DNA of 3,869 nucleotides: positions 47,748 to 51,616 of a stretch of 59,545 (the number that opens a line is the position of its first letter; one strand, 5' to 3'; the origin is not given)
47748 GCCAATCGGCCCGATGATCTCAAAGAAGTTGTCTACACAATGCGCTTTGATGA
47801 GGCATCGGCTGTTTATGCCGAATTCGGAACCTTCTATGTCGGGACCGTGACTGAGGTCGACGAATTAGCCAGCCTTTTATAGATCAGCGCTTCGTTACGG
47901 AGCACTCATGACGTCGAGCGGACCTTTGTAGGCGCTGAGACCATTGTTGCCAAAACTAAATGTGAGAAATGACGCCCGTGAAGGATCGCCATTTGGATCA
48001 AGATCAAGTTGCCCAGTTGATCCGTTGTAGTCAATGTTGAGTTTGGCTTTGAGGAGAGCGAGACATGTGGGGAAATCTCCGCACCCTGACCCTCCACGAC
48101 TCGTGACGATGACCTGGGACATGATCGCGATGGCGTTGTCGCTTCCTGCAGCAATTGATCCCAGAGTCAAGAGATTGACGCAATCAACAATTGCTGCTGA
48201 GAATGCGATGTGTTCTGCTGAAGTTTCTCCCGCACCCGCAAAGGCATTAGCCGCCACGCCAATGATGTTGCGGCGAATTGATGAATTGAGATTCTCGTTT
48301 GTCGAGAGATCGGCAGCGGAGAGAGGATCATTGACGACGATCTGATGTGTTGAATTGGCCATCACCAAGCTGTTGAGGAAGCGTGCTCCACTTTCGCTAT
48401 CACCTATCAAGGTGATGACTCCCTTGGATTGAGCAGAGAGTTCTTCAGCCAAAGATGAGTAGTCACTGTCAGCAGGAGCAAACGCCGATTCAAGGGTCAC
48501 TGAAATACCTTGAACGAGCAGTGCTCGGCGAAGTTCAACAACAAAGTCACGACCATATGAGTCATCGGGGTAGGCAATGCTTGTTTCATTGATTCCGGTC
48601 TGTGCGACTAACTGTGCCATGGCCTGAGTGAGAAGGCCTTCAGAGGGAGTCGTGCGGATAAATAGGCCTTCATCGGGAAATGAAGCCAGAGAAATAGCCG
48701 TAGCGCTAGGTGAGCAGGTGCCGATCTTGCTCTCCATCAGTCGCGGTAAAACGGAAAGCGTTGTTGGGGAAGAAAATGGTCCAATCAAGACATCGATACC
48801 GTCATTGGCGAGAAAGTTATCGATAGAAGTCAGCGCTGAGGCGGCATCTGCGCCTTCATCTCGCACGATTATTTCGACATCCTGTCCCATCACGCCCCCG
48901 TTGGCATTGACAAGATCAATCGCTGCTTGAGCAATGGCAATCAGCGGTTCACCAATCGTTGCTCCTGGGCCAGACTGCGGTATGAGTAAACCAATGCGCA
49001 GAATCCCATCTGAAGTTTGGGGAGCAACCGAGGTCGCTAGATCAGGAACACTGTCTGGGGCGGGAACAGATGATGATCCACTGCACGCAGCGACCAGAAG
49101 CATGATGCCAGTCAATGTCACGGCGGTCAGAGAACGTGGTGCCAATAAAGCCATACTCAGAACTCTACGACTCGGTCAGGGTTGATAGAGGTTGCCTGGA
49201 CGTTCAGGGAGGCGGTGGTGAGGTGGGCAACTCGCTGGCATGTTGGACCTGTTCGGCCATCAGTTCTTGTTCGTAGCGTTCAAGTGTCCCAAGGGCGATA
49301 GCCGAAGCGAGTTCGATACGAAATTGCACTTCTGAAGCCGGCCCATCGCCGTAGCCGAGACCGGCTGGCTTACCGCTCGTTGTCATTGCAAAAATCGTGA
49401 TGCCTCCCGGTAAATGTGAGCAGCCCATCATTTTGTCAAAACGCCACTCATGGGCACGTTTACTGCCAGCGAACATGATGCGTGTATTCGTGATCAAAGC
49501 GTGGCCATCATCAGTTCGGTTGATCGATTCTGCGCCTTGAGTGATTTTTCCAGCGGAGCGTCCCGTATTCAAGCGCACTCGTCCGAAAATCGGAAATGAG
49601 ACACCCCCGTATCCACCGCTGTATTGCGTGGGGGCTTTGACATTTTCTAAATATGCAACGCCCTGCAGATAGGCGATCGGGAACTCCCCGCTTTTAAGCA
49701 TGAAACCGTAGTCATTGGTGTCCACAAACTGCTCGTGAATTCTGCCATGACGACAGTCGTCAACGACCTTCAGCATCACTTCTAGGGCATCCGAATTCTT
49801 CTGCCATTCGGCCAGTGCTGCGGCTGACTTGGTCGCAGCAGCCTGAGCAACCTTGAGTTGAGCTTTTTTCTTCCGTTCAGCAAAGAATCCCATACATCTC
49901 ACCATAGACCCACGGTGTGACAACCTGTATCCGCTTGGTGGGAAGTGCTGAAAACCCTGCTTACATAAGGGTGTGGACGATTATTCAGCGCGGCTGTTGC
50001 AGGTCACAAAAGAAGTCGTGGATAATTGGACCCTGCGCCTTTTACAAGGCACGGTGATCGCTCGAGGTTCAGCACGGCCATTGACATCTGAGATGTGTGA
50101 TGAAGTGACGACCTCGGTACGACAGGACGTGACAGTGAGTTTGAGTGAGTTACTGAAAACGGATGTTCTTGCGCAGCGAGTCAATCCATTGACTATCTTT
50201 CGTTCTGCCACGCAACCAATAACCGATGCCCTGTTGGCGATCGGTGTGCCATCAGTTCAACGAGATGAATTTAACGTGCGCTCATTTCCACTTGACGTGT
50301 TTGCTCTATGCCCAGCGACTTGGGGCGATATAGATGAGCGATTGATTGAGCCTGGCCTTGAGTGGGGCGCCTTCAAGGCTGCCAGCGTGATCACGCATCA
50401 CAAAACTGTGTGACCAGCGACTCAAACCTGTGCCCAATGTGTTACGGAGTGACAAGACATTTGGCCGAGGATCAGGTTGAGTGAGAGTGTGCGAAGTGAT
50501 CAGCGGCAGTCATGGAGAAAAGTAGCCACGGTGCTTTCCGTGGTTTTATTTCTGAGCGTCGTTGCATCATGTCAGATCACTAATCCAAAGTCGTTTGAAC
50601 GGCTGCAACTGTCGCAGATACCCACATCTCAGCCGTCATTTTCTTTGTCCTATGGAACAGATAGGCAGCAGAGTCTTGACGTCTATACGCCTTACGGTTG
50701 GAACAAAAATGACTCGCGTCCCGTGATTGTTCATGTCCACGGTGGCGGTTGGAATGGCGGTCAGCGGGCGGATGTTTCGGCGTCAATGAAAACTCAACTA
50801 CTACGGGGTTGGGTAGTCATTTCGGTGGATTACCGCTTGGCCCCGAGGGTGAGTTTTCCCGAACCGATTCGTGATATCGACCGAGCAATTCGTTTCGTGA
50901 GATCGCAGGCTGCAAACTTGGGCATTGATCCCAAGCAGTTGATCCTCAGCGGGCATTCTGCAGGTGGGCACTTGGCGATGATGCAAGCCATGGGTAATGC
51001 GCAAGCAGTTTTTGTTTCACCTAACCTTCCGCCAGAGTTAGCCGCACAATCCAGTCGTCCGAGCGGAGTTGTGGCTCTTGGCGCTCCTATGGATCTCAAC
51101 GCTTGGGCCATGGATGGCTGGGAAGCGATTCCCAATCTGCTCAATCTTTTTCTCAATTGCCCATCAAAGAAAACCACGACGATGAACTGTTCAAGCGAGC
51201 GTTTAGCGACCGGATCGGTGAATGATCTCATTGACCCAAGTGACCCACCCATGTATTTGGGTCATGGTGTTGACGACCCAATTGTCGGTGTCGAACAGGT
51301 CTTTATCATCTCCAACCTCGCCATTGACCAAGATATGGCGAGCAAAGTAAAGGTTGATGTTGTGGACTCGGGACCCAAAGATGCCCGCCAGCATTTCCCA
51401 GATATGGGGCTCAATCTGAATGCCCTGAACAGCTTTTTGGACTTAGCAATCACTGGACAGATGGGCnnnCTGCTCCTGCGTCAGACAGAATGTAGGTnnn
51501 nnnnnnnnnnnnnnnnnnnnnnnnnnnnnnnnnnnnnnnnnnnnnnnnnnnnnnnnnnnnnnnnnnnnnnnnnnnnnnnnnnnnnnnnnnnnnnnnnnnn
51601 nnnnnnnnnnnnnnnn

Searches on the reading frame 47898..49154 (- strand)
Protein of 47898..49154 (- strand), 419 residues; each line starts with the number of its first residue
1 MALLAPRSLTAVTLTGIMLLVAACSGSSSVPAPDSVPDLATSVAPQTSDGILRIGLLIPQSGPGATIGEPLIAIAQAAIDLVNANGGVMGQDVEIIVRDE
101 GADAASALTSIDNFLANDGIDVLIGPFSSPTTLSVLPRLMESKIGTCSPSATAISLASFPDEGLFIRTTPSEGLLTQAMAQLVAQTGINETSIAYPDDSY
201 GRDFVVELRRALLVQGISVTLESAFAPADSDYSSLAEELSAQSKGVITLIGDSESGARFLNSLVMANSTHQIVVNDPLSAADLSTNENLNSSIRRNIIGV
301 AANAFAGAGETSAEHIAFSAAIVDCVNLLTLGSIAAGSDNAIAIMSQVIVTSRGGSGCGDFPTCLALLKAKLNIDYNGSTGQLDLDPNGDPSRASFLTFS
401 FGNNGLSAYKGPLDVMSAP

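Call 29: search_protein_families(library=pfam, proteins=[window:47898-49154:-], max_evalue=0.00001)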
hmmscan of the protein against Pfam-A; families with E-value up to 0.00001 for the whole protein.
window:47898-49154:- (419 aa): 3 families
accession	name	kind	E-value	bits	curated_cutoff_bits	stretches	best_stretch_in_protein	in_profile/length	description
PF13458.12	Peripla_BP_6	-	1.5e-33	117.3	31.7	1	53-275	3-223/343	Periplasmic binding protein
PF01094.35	ANF_receptor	-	1.1e-20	74.5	25.4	1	76-393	7-342/353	Receptor family ligand binding region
PF13433.12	Peripla_BP_5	-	2.2e-10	40.6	27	1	52-138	1-87/363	Periplasmic binding protein domain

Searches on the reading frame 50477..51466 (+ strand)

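Call 29: search_protein_families(library=pfam, proteins=[window:50477-51466:+], max_evalue=0.00001)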
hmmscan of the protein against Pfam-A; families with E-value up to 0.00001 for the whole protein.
window:50477-51466:+ (330 aa): 4 families
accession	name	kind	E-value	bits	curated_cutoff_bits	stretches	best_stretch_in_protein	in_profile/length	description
PF20434.5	BD-FAE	-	7.8e-38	130.6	26.8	1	67-275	1-208/215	BD-FAE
PF07859.19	Abhydrolase_3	-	2.6e-20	73.5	25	1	84-177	1-95/210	alpha/beta hydrolase fold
PF00135.34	COesterase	-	2.9e-12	46.8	27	1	67-172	88-202/515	Carboxylesterase family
PF12697.13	Abhydrolase_6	-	8.3e-11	43.4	26.3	1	84-268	1-177/217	Alpha/beta hydrolase family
